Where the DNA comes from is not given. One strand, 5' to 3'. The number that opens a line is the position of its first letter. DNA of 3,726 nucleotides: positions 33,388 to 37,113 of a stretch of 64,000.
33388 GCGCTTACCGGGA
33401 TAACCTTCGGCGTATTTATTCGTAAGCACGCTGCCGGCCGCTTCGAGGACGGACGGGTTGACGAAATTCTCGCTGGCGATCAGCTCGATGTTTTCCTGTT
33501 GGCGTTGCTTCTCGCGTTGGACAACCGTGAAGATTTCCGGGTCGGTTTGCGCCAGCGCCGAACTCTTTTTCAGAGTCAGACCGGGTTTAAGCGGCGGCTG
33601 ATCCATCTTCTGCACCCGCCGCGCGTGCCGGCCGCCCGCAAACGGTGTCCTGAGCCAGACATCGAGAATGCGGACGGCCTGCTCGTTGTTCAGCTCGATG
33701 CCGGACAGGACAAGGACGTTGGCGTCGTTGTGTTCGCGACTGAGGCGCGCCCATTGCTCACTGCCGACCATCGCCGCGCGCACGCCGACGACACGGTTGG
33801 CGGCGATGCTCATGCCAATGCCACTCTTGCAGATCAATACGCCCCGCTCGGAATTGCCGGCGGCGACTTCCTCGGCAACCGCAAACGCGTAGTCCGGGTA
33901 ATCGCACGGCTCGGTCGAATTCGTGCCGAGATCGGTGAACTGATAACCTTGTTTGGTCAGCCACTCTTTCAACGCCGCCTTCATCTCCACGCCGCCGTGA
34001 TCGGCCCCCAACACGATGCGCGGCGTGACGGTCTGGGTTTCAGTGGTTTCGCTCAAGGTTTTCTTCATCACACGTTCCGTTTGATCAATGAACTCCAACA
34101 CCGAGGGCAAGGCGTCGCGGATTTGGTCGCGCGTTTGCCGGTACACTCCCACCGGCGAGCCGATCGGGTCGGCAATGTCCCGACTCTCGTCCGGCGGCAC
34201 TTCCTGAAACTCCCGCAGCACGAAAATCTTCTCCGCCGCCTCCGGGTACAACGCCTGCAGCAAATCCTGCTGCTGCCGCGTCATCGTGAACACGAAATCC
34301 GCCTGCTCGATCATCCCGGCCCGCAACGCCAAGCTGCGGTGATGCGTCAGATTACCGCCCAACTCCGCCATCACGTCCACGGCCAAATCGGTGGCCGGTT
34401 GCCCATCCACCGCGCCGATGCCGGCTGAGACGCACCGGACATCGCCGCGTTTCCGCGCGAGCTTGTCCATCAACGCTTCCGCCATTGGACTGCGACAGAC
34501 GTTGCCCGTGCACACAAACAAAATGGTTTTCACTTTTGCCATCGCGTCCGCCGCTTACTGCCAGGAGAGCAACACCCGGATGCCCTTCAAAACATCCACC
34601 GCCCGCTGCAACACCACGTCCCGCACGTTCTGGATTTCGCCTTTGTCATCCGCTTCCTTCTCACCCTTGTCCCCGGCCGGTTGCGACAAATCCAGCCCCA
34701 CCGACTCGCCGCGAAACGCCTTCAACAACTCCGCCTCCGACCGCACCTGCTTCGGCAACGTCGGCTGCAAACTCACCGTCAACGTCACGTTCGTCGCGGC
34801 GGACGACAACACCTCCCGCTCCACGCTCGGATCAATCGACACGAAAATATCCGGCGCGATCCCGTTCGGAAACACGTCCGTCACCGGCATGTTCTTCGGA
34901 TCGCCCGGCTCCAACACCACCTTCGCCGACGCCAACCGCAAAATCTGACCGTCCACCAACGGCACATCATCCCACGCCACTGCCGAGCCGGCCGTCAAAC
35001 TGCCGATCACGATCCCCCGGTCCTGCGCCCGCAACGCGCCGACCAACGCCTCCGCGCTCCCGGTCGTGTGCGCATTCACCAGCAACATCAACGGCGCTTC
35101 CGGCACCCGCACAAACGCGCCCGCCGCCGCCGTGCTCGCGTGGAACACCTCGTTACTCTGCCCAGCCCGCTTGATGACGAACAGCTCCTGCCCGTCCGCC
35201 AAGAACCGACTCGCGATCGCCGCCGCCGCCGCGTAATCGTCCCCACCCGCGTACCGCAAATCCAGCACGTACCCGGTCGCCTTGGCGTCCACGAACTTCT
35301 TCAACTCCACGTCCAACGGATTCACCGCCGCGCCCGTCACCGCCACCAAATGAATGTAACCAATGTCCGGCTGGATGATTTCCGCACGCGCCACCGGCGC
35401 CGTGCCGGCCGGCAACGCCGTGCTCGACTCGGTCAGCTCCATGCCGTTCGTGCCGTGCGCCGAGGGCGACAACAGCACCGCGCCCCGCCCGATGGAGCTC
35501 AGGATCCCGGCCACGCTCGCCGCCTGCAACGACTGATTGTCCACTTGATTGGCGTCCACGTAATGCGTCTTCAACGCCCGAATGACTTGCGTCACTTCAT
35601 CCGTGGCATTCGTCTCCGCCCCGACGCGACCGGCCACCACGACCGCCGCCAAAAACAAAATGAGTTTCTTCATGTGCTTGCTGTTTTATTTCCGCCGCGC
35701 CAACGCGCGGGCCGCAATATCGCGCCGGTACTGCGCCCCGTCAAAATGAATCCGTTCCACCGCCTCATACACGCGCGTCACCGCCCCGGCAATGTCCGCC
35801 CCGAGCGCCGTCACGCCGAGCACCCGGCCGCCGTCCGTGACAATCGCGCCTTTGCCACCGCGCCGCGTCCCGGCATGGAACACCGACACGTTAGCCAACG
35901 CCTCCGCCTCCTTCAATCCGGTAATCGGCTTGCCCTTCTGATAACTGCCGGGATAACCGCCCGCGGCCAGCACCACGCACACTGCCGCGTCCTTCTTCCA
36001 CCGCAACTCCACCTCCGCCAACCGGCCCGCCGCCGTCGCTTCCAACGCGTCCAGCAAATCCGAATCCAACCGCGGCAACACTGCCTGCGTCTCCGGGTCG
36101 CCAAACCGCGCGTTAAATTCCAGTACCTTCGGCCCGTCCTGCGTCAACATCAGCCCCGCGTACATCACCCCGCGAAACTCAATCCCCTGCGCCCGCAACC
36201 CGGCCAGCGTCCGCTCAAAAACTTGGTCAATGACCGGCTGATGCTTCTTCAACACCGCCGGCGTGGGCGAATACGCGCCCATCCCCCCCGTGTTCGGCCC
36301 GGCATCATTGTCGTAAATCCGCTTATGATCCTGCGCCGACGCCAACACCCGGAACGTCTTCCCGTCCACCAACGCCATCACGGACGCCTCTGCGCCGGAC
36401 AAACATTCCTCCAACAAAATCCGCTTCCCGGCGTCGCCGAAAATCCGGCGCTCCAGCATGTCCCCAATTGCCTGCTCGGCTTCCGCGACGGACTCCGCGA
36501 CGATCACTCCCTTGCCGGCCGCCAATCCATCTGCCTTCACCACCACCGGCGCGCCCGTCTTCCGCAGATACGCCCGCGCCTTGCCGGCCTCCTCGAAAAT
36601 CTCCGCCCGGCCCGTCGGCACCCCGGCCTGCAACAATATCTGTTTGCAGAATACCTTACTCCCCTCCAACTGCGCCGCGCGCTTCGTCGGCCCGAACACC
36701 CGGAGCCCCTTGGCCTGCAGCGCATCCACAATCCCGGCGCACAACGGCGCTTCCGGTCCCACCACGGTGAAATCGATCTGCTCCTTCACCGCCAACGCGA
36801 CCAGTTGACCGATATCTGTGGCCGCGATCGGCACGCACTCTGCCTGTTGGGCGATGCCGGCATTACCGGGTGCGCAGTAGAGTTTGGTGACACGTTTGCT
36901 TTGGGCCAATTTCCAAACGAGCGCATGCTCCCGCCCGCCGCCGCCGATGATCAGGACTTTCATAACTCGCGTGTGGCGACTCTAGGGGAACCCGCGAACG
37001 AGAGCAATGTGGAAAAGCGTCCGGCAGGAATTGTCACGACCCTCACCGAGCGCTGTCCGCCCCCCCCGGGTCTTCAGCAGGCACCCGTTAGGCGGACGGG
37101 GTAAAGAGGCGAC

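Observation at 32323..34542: Single 739-aa ORF fusing LMW protein phosphatase, ribose-5-phosphate isomerase B and serine hydroxymethyltransferase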

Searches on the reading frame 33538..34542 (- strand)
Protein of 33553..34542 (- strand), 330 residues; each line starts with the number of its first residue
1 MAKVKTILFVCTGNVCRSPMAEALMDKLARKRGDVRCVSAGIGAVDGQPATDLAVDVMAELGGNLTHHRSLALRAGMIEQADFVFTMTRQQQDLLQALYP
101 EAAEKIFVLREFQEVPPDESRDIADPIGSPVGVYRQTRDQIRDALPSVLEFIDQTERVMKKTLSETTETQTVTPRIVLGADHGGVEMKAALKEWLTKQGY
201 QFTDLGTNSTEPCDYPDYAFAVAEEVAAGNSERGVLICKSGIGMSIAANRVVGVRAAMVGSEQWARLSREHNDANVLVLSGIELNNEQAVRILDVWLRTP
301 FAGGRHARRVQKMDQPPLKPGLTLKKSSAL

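Call 11: search_solved_structures(query=window:33553-34542:-, max_evalue=0.00001)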
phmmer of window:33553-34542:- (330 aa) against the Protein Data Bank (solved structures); distinct sequences matched with E-value up to 0.00001: 48.
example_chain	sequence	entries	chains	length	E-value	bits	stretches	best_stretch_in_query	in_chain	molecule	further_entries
3he8_A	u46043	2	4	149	1.8e-40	142.3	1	175-315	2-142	Ribose-5-phosphate isomerase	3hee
3ph3_A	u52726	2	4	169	2e-40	142.2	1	175-315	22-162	Ribose-5-phosphate isomerase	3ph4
1o1x_A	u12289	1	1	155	7e-36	127.2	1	175-315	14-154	ribose-5-phosphate isomerase RpiB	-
3s5p_A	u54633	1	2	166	1e-31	113.6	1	168-314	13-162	Ribose 5-phosphate isomerase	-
4em8_A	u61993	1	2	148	4.2e-31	111.5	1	172-314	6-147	Ribose 5-phosphate isomerase B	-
1nn4_A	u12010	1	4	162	1.5e-30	109.7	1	173-313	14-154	Ribose 5-phosphate isomerase B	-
6mu0_A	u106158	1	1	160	3.7e-30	108.4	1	175-313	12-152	Probable ribose-5-phosphate isomerase B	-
2vvr_A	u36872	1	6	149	2.4e-29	105.8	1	175-313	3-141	RIBOSE-5-PHOSPHATE ISOMERASE B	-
6fxs_A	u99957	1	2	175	2.5e-28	102.4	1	172-313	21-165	Ribose 5-phosphate isomerase, putative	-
6fxl_A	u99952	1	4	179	1e-26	97.1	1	172-313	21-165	Ribose 5-phosphate isomerase, putative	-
3k7o_A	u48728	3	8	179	2.6e-26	95.8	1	172-313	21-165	Ribose 5-phosphate isomerase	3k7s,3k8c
3k7p_A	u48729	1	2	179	4.7e-25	91.7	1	172-313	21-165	Ribose 5-phosphate isomerase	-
3m1p_A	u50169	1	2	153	6.1e-25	91.3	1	173-313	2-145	Ribose 5-phosphate isomerase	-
6fxw_A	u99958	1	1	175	2.9e-24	89.1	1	174-313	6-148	Putative ribose 5-phosphate isomerase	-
4egs_A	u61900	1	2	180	3.9e-24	88.6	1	6-150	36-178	Ribose 5-phosphate isomerase RpiB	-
4pic_A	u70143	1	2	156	5.7e-24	88.1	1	7-156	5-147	Arginine phosphatase Ywle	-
4kk3_A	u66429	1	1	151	2.2e-23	86.2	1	7-151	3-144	Low molecular weight protein-tyrosine-phosphatase YwlE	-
1zgg_A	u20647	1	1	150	2.6e-23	86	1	7-149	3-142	Putative low molecular weight protein-tyrosine-phosphatase ywlE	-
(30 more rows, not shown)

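Call 24: find_related_loci(query=A1, collection=genome_contigs, flank=4000)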
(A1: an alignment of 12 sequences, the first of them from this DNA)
Query A1 (335 aa) in genome_contigs; peptide patterns used: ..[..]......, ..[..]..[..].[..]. (x = any residue, [..] = any of these).
600 stretches matched a pattern (row limit reached: there are more); 589 encode a relative of the query (tblastn E <= 1e-3); the best 80 are kept; 80 distinct loci.
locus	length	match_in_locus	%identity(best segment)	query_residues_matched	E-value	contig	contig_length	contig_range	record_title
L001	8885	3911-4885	50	4-333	3e-97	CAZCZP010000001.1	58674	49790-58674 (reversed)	MAG TPA_asm: uncultured Bifidobacteriaceae bacterium isolate SRP237561_co1_88 genome assembly, contig: NODE_699_length_5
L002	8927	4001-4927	49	1-314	4e-92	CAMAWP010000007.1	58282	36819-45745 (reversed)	MAG: Akkermansia muciniphila isolate MaH-09apr19-44 genome assembly, contig: MaH-09apr19-C1006, whole genome shotgun seq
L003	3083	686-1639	46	1-324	4e-93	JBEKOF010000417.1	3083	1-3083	MAG: Verrucomicrobiota bacterium isolate SPRUCE 434 SPRUCE_434_417, whole genome shotgun sequence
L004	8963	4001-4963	46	4-335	7e-90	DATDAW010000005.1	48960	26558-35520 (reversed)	MAG TPA_asm: Chthoniobacterales bacterium isolate SMAG_U106 k141_712191, whole genome shotgun sequence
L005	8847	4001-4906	43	4-314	2e-85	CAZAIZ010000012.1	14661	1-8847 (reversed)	MAG TPA_asm: uncultured Pedosphaera sp. isolate SRP260945_co1_342 genome assembly, contig: NODE_6764_length_14661_cov_12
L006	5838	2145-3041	46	4-314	2e-84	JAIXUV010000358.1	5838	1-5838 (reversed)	MAG: Verrucomicrobiales bacterium isolate D1_MAG_00042 pond_D1_MAG_00042_000000000353, whole genome shotgun sequence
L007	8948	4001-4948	39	6-326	1e-73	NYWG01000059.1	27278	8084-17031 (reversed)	MAG: Verrucomicrobiales bacterium isolate CPC23 55923, whole genome shotgun sequence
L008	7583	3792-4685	39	4-313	3e-73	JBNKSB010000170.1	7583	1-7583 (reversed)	MAG: Pontiella sp. isolate B1B2.bin.15.orig k141_2398702, whole genome shotgun sequence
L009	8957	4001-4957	37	7-313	7e-60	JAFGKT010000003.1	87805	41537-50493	MAG: Sedimentisphaerales bacterium isolate Zod_Metabat.35 k87_632837, whole genome shotgun sequence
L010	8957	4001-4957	37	4-315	2e-51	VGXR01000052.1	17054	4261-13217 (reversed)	MAG: Planctomycetota bacterium isolate M_surface_10_m2_213 M_surface_10_m2_213_Ga0194123_10004009, whole genome shotgun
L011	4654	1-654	44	126-316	1e-47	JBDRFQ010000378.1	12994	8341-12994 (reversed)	MAG: Candidatus Eisenbacteria bacterium isolate MEGAHIT-group-1.380 k141_3315921, whole genome shotgun sequence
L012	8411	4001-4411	56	175-313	1e-47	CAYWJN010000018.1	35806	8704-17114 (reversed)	MAG TPA_asm: uncultured Candidatus Cloacimonadota bacterium isolate binchicken_co65_20 genome assembly, contig: NODE_472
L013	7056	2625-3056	55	167-313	2e-46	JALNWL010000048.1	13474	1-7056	MAG: Syntrophales bacterium isolate SO_2016_LW2 bin 162 scaffold09271_LW138R_2016, whole genome shotgun sequence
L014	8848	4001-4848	47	7-319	9e-45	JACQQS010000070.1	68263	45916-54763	MAG: Candidatus Omnitrophota bacterium isolate NC_groundwater_1339_Ag_S-0.2um_49_42 S_p2_S4_coassembly_k141_3485459, who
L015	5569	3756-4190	48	171-315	2e-42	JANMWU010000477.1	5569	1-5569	MAG: Gemmatimonadaceae bacterium isolate OTE_88_metabat_243_sub OTE_88_k141_3664269, whole genome shotgun sequence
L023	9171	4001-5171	44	2-320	1e-40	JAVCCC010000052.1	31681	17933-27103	MAG: Candidatus Aceula lacicola isolate MAG_3300035698_1100 Ga0374944_044240, whole genome shotgun sequence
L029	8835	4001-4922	49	1-313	1e-61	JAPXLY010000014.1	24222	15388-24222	MAG: Bacillota bacterium isolate binned_ad_5.35 NODE_1979_length_24222_cov_15.404731, whole genome shotgun sequence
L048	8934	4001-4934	52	5-313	9e-53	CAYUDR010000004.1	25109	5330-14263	MAG TPA_asm: uncultured Planctomycetia bacterium isolate SRP178699_co2_103 genome assembly, contig: NODE_1160_length_251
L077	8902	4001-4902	49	5-314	1e-52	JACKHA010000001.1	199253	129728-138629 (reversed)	MAG: Phycisphaeraceae bacterium isolate HK-STAS-PLAN-5 HK-STAS-PLAN-5_1, whole genome shotgun sequence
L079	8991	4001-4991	46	8-313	2e-56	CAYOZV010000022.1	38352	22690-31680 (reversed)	MAG TPA_asm: uncultured Pirellulaceae bacterium isolate SRP268394_co2_87 genome assembly, contig: NODE_1369_length_38352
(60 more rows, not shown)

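Call 35: search_protein_families(library=pfam, proteins=[L048:3356-4444:+, L077:3161-4435:+, L009:3269-4456:+, L014:3326-4417:+, L079:3254-4471:+, L023:3386-4456:+])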
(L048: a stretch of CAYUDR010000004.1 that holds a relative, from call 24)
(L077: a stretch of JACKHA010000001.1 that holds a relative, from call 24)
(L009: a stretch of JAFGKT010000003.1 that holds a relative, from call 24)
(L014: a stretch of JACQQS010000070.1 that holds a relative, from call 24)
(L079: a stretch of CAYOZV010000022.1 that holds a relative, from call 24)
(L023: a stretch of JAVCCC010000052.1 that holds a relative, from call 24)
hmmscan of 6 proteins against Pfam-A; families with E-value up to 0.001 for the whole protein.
L048:3356-4444:+ (363 aa): 2 families
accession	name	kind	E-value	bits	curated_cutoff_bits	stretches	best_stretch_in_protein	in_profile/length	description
PF01300.24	Sua5_yciO_yrdC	-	6.5e-46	156.5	25.1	1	33-201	2-178/178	Telomere recombination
PF01451.26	LMWPc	-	3.6e-30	105.5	23.2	1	218-357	1-142/144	Low molecular weight phosphotyrosine protein phosphatase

L077:3161-4435:+ (425 aa): 2 families
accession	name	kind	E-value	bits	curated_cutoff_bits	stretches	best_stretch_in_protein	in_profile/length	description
PF01451.26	LMWPc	-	2.2e-30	106.2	23.2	1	283-413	1-137/144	Low molecular weight phosphotyrosine protein phosphatase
PF01300.24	Sua5_yciO_yrdC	-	4.7e-21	75.5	25.1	1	84-268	2-178/178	Telomere recombination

L009:3269-4456:+ (396 aa): 2 families
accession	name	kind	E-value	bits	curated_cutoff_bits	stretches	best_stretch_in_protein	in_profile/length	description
PF01300.24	Sua5_yciO_yrdC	-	2.1e-47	161.4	25.1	1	44-230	2-178/178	Telomere recombination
PF01451.26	LMWPc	-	1.6e-30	106.7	23.2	1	245-388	1-142/144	Low molecular weight phosphotyrosine protein phosphatase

L014:3326-4417:+ (364 aa): 2 families
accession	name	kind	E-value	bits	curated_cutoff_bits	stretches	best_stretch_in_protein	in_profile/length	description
PF01300.24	Sua5_yciO_yrdC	-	9.3e-48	162.5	25.1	1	36-202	2-178/178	Telomere recombination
PF01451.26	LMWPc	-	5.3e-24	85.5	23.2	1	226-357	1-142/144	Low molecular weight phosphotyrosine protein phosphatase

L079:3254-4471:+ (406 aa): 2 families
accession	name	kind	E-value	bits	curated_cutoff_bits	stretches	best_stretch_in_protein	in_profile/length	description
PF01300.24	Sua5_yciO_yrdC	-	3.6e-51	173.6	25.1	1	50-234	1-178/178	Telomere recombination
PF01451.26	LMWPc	-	4.4e-25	89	23.2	1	250-394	2-144/144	Low molecular weight phosphotyrosine protein phosphatase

L023:3386-4456:+ (357 aa): 2 families
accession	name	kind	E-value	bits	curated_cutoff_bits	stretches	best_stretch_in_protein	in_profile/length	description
PF01300.24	Sua5_yciO_yrdC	-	2.7e-43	148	25.1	1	30-195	2-178/178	Telomere recombination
PF01451.26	LMWPc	-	1.3e-31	110.2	23.2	1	211-352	1-142/144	Low molecular weight phosphotyrosine protein phosphatase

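Call 55: search_protein_families(library=pfam, proteins=[L029:4362-5582:+], max_evalue=0.01)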
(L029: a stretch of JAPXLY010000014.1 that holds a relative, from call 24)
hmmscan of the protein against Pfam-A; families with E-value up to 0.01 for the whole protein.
L029:4362-5582:+ (407 aa): 3 families
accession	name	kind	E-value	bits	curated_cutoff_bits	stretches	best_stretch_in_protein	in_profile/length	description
PF14681.12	UPRTase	-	4.4e-76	255.4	27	1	205-406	2-206/206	Uracil phosphoribosyltransferase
PF02502.23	LacAB_rpiB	-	5.7e-57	192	24.7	1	50-187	1-138/138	Ribose/Galactose Isomerase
PF00156.33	Pribosyltran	-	5.2e-10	39.3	26.3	1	265-370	26-135/158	Phosphoribosyl transferase domain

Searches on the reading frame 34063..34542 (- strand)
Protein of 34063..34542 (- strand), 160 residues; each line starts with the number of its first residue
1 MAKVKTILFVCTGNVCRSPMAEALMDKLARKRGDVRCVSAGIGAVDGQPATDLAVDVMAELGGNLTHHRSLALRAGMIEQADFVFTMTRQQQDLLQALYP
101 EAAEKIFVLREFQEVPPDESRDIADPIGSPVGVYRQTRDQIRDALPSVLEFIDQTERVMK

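Call 57: search_solved_structures(query=window:34063-34542:-, max_evalue=1e-15, show_alignments=3)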
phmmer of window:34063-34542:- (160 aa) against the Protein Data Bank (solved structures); distinct sequences matched with E-value up to 1e-15: 7.
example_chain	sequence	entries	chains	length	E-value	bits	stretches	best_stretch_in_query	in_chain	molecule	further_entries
4egs_A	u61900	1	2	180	6.1e-25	90.9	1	6-150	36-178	Ribose 5-phosphate isomerase RpiB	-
4pic_A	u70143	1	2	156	1.2e-24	90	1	7-156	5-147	Arginine phosphatase Ywle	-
4kk3_A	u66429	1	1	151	4.1e-24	88.3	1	7-150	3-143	Low molecular weight protein-tyrosine-phosphatase YwlE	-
1zgg_A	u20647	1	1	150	4.8e-24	88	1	7-149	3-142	Putative low molecular weight protein-tyrosine-phosphatase ywlE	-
4eti_A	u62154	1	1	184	6.1e-24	87.7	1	6-149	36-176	Low molecular weight protein-tyrosine-phosphatase ywlE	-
4kk4_A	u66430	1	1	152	9.8e-23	83.8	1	7-150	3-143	Low molecular weight protein-tyrosine-phosphatase YwlE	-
4etn_A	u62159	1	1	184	1.6e-22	83.1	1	6-149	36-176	Low molecular weight protein-tyrosine-phosphatase ywlE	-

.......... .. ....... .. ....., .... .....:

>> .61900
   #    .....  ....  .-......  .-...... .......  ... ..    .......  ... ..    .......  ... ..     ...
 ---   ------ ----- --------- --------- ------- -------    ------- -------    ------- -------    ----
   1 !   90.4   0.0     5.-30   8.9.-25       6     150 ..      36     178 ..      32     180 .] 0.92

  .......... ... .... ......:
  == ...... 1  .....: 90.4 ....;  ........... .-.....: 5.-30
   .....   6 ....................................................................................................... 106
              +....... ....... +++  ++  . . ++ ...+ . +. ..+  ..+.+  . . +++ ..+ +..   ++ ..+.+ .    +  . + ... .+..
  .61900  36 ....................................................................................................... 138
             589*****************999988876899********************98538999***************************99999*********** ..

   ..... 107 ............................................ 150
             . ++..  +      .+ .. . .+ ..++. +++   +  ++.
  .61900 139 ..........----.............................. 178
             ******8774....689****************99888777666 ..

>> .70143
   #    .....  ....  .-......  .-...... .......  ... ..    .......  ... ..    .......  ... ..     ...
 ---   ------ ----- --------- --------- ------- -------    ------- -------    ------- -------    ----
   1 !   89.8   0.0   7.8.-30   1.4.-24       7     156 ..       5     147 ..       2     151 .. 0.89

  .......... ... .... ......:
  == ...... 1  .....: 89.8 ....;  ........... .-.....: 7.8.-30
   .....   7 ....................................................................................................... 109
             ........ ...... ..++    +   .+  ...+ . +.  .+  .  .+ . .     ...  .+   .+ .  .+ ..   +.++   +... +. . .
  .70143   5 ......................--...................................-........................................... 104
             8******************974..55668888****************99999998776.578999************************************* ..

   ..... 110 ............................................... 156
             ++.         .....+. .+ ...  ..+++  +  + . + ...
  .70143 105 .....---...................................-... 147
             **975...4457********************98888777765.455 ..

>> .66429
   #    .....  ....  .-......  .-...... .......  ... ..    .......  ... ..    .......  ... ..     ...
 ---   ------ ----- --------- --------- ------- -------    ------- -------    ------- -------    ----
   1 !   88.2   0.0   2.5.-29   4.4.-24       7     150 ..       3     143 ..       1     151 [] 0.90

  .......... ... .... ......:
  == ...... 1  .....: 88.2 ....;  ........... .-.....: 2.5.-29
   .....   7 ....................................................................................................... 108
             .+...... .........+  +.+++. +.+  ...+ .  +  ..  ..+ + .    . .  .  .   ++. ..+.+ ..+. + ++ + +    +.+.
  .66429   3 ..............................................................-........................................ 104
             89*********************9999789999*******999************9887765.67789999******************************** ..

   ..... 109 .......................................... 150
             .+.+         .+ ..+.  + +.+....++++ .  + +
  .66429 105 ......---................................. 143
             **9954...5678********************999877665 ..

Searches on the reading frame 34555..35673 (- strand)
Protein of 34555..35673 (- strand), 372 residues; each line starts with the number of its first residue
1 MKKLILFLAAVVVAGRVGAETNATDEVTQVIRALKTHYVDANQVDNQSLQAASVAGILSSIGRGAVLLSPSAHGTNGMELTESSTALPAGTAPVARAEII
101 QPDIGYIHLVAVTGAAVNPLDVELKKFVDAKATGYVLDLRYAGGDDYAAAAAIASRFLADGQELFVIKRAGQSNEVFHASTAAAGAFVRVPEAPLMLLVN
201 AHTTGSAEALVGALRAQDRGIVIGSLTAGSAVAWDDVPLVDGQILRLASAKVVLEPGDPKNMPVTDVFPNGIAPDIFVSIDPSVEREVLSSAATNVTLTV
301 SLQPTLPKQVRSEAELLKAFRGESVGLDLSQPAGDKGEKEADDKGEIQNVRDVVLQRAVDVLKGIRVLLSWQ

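Call 30: search_protein_families(library=pfam, proteins=[window:34555-35673:-])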
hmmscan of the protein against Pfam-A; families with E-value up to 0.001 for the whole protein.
window:34555-35673:- (372 aa): 1 family
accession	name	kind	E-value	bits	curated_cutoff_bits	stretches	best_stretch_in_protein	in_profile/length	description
PF03572.23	Peptidase_S41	-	5.7e-23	81.7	24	1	103-276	1-163/165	Peptidase family S41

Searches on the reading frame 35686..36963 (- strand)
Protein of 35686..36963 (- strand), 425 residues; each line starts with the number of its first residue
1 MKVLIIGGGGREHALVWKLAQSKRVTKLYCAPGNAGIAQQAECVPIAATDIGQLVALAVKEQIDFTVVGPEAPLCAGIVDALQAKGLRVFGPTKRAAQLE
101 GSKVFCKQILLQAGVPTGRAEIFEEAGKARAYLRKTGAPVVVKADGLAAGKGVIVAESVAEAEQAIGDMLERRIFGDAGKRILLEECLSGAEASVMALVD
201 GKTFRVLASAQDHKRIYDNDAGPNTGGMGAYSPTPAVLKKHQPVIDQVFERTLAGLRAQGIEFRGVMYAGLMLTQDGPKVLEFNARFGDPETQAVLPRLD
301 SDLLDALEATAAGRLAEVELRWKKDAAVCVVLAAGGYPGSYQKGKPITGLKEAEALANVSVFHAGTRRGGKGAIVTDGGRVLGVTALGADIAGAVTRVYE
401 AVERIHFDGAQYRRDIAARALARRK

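Call 30: search_protein_families(library=pfam, proteins=[window:35686-36963:-])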
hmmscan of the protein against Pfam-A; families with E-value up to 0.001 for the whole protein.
window:35686-36963:- (425 aa): 7 families
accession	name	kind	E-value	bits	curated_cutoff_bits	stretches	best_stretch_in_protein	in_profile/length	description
PF01071.24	GARS_A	-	8.8e-74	248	27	1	101-292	1-194/194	Phosphoribosylglycinamide synthetase, ATP-grasp (A) domain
PF02844.21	GARS_N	-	1.8e-42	144.5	29.5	1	1-100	1-100/100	Phosphoribosylglycinamide synthetase, N domain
PF02843.22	GARS_C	-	3.2e-33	114.4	34.8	1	327-419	1-92/92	Phosphoribosylglycinamide synthetase, C domain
PF02655.19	ATP-grasp_3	-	3.5e-06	27.6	23.2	1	103-288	4-158/160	ATP-grasp domain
PF08442.15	ATP-grasp_2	-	0.0001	22.5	29.5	1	107-189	8-102/202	ATP-grasp domain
PF08443.16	RimK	-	0.00015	21.9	21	1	103-168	4-71/188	RimK-like ATP-grasp domain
PF13535.11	ATP-grasp_4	-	0.00018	21.6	27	1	138-289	3-155/160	ATP-grasp domain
